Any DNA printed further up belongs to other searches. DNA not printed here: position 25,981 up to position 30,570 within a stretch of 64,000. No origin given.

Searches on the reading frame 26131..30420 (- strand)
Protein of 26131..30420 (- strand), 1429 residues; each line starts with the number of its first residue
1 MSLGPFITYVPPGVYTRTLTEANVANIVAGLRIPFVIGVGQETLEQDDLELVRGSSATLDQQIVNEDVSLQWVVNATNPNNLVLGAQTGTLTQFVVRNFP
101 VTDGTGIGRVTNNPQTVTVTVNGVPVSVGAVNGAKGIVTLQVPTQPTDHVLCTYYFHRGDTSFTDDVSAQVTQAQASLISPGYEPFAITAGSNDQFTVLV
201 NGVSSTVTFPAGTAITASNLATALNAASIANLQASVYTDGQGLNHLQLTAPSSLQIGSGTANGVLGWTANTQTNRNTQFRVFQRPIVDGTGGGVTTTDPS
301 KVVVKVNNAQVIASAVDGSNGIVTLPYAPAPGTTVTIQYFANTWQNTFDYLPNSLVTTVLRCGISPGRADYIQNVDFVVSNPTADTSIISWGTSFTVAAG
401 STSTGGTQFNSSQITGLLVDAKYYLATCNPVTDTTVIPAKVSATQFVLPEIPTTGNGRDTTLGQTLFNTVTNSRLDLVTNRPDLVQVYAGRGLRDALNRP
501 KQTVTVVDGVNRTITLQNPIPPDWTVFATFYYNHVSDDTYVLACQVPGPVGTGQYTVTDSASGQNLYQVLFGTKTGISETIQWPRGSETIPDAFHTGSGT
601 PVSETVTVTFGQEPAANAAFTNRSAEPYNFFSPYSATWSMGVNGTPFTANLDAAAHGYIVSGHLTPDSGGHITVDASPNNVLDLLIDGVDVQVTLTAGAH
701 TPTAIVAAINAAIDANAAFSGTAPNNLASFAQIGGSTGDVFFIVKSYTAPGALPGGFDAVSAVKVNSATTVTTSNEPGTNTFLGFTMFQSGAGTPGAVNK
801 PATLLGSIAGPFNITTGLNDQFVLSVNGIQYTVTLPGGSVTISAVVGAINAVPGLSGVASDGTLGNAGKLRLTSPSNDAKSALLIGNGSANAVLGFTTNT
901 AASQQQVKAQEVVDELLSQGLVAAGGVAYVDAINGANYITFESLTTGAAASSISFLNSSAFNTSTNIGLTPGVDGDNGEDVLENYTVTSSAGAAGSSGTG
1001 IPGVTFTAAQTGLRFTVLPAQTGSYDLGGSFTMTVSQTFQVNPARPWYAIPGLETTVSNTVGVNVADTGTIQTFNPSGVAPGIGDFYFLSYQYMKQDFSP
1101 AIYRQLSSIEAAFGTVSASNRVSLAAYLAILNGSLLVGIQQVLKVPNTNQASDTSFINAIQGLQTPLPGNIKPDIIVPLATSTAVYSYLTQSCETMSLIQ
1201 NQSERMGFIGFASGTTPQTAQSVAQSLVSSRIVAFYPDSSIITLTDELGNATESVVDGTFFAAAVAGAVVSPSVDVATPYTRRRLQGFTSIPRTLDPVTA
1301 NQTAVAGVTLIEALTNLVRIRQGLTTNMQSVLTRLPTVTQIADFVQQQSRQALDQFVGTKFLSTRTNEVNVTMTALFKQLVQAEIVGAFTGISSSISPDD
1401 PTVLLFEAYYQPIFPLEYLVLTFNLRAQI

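Call 43: search_protein_families(library=pfam, proteins=[window:26131-30420:-], max_evalue=0.001)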
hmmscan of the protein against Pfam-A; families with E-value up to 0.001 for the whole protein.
window:26131-30420:- (1429 aa): 1 family
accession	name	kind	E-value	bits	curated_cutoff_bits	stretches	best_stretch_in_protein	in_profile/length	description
PF09343.15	DUF2460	-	0.00019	21.4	30.4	0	67-157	80-174/205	Conserved hypothetical protein 2217 (DUF2460)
